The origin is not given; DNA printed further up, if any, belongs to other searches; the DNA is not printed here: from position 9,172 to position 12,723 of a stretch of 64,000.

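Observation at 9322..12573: Solo TIR-NACHT-LRR gene: plant-TNL-like architecture in a Clostridial chromosome (candidate NLR-type defence sensor)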

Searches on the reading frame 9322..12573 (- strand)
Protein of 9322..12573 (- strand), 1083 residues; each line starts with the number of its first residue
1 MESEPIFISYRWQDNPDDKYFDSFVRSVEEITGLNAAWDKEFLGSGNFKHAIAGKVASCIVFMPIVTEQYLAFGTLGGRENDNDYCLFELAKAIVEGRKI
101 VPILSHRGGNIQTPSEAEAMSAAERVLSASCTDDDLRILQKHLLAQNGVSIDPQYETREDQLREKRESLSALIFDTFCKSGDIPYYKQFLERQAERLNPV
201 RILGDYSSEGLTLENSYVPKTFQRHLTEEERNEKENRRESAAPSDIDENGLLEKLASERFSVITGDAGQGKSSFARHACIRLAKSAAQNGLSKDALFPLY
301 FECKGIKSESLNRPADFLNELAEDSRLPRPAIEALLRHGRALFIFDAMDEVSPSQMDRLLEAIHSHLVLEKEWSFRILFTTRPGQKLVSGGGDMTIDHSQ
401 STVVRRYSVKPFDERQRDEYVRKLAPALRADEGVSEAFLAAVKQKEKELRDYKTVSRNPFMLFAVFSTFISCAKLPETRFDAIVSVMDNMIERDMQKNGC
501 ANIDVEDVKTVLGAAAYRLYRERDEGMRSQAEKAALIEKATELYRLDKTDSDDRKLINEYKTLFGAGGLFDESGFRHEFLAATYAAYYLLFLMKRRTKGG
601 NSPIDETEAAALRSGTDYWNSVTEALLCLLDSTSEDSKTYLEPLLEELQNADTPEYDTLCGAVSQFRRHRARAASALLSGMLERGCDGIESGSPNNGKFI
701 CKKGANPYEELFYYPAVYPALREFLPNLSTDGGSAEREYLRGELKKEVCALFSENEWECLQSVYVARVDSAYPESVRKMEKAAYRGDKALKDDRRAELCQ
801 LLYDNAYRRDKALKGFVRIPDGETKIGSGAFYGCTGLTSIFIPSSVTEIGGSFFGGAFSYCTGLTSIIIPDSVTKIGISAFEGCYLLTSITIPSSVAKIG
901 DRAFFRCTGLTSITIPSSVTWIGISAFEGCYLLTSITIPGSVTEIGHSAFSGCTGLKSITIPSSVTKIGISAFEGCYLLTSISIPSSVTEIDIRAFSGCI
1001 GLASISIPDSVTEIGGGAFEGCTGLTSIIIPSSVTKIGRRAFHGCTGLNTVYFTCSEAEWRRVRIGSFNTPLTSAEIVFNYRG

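Call 3: search_protein_families(library=pfam, proteins=[window:9322-12573:-], max_evalue=1)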
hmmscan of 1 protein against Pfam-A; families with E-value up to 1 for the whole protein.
window:9322-12573:- (1083 aa): 11 families
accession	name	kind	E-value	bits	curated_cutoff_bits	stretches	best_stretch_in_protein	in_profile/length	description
PF13306.12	LRR_5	-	2.1e-71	238.2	27.7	3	857-978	7-125/127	BspA type Leucine rich repeat region (6 copies)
PF05729.18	NACHT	-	7.6e-16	58.8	26.7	1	260-424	2-163/167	NACHT domain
PF13855.12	LRR_8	-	7.2e-05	22.9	27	0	1011-1049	13-52/61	Leucine rich repeat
PF13676.11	TIR_2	-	0.00016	22.6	28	1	6-108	1-93/122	TIR domain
PF24883.2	NPHP3_N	-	0.00026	21.6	24.8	1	338-382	123-164/164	Nephrocystin 3, N-terminal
PF18108.7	QSOX_Trx1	-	0.0041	17.8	23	0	871-905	63-98/108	QSOX Trx-like domain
PF20720.3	nSTAND3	-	0.0069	16.5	27.2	1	252-284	11-43/155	Novel STAND NTPase 3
PF13191.12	AAA_16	-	0.012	16.6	32.6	1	253-367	17-124/167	AAA ATPase domain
PF13401.12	AAA_22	-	0.013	16.3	27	1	257-365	4-106/130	AAA domain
PF20703.3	nSTAND1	-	0.036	14.1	27.1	1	250-352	25-128/379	Novel STAND NTPase 1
PF05725.18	FNIP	-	0.059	14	21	0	957-993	6-41/44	FNIP Repeat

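Call 4: search_protein_families(library=padloc, proteins=[window:9322-12573:-], max_evalue=1)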
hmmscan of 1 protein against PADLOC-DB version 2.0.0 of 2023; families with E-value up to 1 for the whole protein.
window:9322-12573:- (1083 aa): 2 families
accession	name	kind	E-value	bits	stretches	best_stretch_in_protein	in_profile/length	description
PDLC05065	PDC-S68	-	0.00022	17.1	1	219-274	583-636/1221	-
PDLC05066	PDC-S68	-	0.016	11.2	1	160-276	497-611/1202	-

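Call 5: search_protein_families(library=ncbifam, proteins=[window:9322-12573:-], max_evalue=1)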
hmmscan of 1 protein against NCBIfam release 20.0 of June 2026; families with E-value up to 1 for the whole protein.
window:9322-12573:- (1083 aa): 4 families
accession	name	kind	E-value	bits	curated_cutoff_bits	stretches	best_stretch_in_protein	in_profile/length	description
NF047961.1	adhesin_HupY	equivalog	1.2e-21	76.5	1250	2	909-1047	187-323/978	leucine-rich repeat adhesin HupY/LrrG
NF045861.1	glide_Gli349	exception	8.5e-13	45.9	1750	4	839-914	2681-2750/3169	gliding machinery surface structure protein Gli349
NF053861.1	DS8_antiphage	equivalog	8.2e-06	23.8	790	1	236-528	352-627/994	anti-phage protein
TIGR02167.2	Liste_lipo_26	repeat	9e-06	25.3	30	0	950-962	2-14/26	PARCEL repeat-containing surface protein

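Call 31: find_related_loci(query=A1, collection=genome_contigs, flank=10000)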
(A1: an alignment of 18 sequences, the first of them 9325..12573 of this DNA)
Query A1 (1083 aa) in genome_contigs; peptide patterns used: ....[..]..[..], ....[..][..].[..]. (x = any residue, [..] = any of these).
242 stretches matched a pattern; 8 encode a relative of the query (tblastn E <= 1e-3); 8 distinct loci.
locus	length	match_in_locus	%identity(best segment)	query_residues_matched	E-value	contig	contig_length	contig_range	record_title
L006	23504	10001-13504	48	6-1051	0e+0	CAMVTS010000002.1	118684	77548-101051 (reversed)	MAG TPA_asm: uncultured Clostridia bacterium isolate SRR8387717_bin.50_metaWRAP_v1.3_MAG genome assembly, contig: ERZ142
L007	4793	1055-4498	47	1-1059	0e+0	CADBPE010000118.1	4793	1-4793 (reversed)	MAG: uncultured Ruminococcus sp. isolate RUG14171 genome assembly, contig: RUG14171_asm_118, whole genome shotgun sequen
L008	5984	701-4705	46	6-1059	0e+0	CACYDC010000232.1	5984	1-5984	MAG: uncultured Ruminococcus sp. isolate RUG11828 genome assembly, contig: RUG11828_asm_232, whole genome shotgun sequen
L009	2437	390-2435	51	6-692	0e+0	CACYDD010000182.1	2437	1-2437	MAG: uncultured Ruminococcus sp. isolate RUG11831 genome assembly, contig: RUG11831_asm_182, whole genome shotgun sequen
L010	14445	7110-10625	46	6-1048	0e+0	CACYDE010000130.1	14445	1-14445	MAG: uncultured Ruminococcus sp. isolate RUG11832 genome assembly, contig: RUG11832_asm_130, whole genome shotgun sequen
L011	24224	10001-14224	36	6-1083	0e+0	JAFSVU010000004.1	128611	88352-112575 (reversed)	MAG: Clostridia bacterium isolate RGIG3519 Goat_Rumen.Co__c13819, whole genome shotgun sequence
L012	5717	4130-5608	53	6-497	3e-161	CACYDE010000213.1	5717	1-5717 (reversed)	MAG: uncultured Ruminococcus sp. isolate RUG11832 genome assembly, contig: RUG11832_asm_213, whole genome shotgun sequen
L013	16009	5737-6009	34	896-985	2e-7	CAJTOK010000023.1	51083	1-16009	MAG TPA_asm: uncultured Lachnospiraceae bacterium isolate MGBC103936 genome assembly, contig: MGBC103936.23, whole genom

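Call 37: search_solved_structures(query=A1, max_evalue=1)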
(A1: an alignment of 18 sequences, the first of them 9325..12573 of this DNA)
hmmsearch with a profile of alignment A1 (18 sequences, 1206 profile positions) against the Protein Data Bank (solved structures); distinct sequences matched with E-value up to 1: 88 (the best 60 are shown).
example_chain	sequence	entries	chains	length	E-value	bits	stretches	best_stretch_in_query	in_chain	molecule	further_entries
4gt6_A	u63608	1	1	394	5.7e-83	282.5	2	925-1177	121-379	Cell surface protein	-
4fs7_A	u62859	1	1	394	5.5e-71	242.9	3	1050-1160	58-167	Uncharacterized protein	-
4h09_A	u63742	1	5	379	1.1e-52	182.2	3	951-1142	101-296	Hypothetical leucine rich repeat protein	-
6mlx_A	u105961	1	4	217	2.7e-42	147.8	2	1050-1160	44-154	Leucine-rich repeat protein TpLRR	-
4cp6_A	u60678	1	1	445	3.3e-38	134.3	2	943-1169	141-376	CHOLINE BINDING PROTEIN PCPA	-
4fdw_A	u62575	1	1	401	9.8e-28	99.6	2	1045-1166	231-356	leucine rich hypothetical protein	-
4fd0_A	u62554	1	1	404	3.2e-27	97.9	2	1043-1164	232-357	Leucine rich hypothetical protein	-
4oju_A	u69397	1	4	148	1.2e-15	59.5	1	920-1125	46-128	hypothetical leucine rich repeat protein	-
3sb4_A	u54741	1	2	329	7.3e-13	50.3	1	936-1127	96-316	Hypothetical leucine rich repeat protein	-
4z0c_A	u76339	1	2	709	1.1e-11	46.4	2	928-1161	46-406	Toll-like receptor 13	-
6o0u_A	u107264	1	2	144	2.8e-10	41.7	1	6-124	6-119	Sterile alpha and TIR motif-containing protein 1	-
10ra_A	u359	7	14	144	3.5e-10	41.4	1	6-123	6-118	Sterile alpha and TIR motif-containing protein 1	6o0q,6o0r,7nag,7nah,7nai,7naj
9mw1_B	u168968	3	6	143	4.4e-10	41.1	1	7-123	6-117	NAD(+) hydrolase SARM1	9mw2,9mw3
9tzw_A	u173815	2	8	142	4.5e-10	41.1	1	7-123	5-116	NAD(+) hydrolase SARM1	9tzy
10rb_A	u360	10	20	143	4.6e-10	41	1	7-123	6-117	NAD(+) hydrolase SARM1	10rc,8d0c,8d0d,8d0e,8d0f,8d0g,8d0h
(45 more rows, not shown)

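Call 39: predict_structure(alignment_id=A1)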
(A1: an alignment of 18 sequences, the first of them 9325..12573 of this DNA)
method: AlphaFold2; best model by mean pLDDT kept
length: 1083 residues; sequences in the alignment: 18
mean_pLDDT: 80.3   pTM: 0.68
mean pLDDT of the five models: 80.3, 80.2, 79.6, 77.7, 77.2
residues with pLDDT >= 90: 244; 70-90: 635; 50-70: 158; < 50: 46
segments of 3 or more residues with pLDDT < 50: 714-716, 787-812, 920-926
pLDDT, mean of each block of 10 residues (from residue 1): 76 67 86 83 67 86 88 75 78 90 72 82 88 88 87 69 85 83 82 85 54 73 85 69 86 91 85 92 87 88 89 91 90 89 91 85 84 84 62 67 87 88 81 89 86 82 80 77 85 86 92 91 81 85 90 91 80 66 93 88 86 83 92 88 90 80 86 90 86 70 65 56 83 86 87 77 83 87 61 37 31 65 79 71 85 69 76 82 73 73 68 61 47 59 68 70 79 82 83 90 88 93 92 93 92 92 92 90 68
secondary structure, 60 per line:
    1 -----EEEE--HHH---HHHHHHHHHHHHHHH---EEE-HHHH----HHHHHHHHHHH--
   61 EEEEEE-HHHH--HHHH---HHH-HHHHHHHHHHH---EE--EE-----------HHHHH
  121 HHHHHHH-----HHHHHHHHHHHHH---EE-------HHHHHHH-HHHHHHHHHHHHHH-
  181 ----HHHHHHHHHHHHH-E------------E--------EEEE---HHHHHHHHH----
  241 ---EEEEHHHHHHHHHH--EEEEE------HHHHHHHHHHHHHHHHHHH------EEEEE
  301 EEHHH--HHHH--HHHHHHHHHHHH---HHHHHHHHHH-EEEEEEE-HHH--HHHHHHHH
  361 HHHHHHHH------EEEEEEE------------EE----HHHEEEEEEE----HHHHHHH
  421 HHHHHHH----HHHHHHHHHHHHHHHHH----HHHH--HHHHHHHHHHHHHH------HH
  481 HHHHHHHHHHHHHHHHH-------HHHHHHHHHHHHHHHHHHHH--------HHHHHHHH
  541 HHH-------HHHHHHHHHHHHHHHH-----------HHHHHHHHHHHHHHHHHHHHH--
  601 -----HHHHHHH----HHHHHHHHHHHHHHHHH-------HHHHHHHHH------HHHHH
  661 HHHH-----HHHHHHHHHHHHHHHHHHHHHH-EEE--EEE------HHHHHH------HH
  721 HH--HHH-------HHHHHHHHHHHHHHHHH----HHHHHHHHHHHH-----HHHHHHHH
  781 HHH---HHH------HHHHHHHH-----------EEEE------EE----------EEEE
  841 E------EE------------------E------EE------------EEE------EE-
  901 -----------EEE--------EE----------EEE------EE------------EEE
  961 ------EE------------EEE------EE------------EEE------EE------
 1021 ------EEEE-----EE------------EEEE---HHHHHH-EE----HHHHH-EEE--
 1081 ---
elements in order (helices of 4 or more, strands of 3 or more residues): E6-9 H18-32 E36-38 H40-43 H48-58 E61-66 H68-71 H74-77 H85-95 H116-127 H133-145 H158-164 H166-179 H185-197 E221-224 H228-236 E244-247 H248-257 E260-264 H271-289 E296-302 H308-311 H314-325 H329-338 E340-346 H353-368 E375-381 E403-409 H414-427 H432-448 H453-456 H459-472 H479-497 H505-524 H533-543 H551-566 H578-598 H606-612 H617-633 H641-649 H656-664 H670-691 E693-695 E698-700 H707-712 H719-722 H735-751 H756-767 H773-783 H796-803 E815-818 E837-841 E889-891 E912-914 E935-937 E958-960 E981-983 E1004-1006 E1027-1030 E1050-1053 H1057-1062 H1070-1074 E1076-1078

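Call 43: fold_search(model_id=the predicted structure, library=pdb)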
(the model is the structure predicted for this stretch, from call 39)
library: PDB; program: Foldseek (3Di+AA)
matches with E <= 10: 999; with E <= 0.001: 54
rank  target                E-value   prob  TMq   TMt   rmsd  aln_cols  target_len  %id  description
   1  4kxf_B                8.0e-14  1.00  0.29  0.34  20.8      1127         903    9  Crystal structure of NLRC4 reveals its autoinhibition mechanism (released 2013-07-24)
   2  4gt6                  3.9e-13  1.00  0.15  0.37   9.0       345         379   30  Crystal structure of a leucine rich cell surface protein (FAEPRAA2165_01021) from Faecalibacterium prausnitzii A2-165 at (released 2012-09-26)
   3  5irm_C                1.4e-12  1.00  0.29  0.40  14.2      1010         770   12  Crystal structure of rabbit NOD2 in an ADP-bound state (Crystal form2) (released 2016-06-29)
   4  4kxf_K                1.8e-12  1.00  0.29  0.34  20.8      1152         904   10  Crystal structure of NLRC4 reveals its autoinhibition mechanism (released 2013-07-24)
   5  4kxf_L                1.9e-12  1.00  0.33  0.38  20.8      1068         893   10  Crystal structure of NLRC4 reveals its autoinhibition mechanism (released 2013-07-24)
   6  4kxf_F                5.8e-12  1.00  0.28  0.33  21.4      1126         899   10  Crystal structure of NLRC4 reveals its autoinhibition mechanism (released 2013-07-24)
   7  4kxf_P                1.0e-11  1.00  0.30  0.36  20.5      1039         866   10  Crystal structure of NLRC4 reveals its autoinhibition mechanism (released 2013-07-24)
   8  5irn                  2.3e-11  1.00  0.28  0.39  16.2      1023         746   12  Crystal structure of rabbit NOD2 in an ADP-bound state (Crystal form1) (released 2016-06-29)
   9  9dh3_A                3.9e-11  1.00  0.31  0.29  17.9      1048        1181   12  Cryo-EM structure of NLRP3 complex with Compound C (released 2024-12-25)
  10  4fs7                  4.3e-11  1.00  0.20  0.55   3.0       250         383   39  Crystal structure of a leucine-rich repeat protein (BACOVA_04585) from Bacteroides ovatus ATCC 8483 at 1.19 A resolution (released 2012-09-19)
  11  4kxf_H                5.1e-11  1.00  0.33  0.38  20.2      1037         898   10  Crystal structure of NLRC4 reveals its autoinhibition mechanism (released 2013-07-24)
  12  8ri2                  2.5e-09  1.00  0.28  0.56  10.8       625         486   15  Crystal structure of NLRP3 in complex with inhibitor NP3-562 (released 2024-01-17)
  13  7crc_B                4.2e-09  1.00  0.19  0.19  20.5      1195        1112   11  Cryo-EM structure of plant NLR RPP1 tetramer in complex with ATR1 (released 2020-12-16)
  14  8wsm                  7.5e-09  1.00  0.29  0.61   9.6       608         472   14  NLRP3 NACHT domain in complex with compound 32 (released 2023-11-22)
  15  9gu4                  7.9e-09  1.00  0.29  0.59   7.1       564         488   15  Crystal structure of NLRP3 in complex with inhibitor NP3-253 (released 2024-12-11)
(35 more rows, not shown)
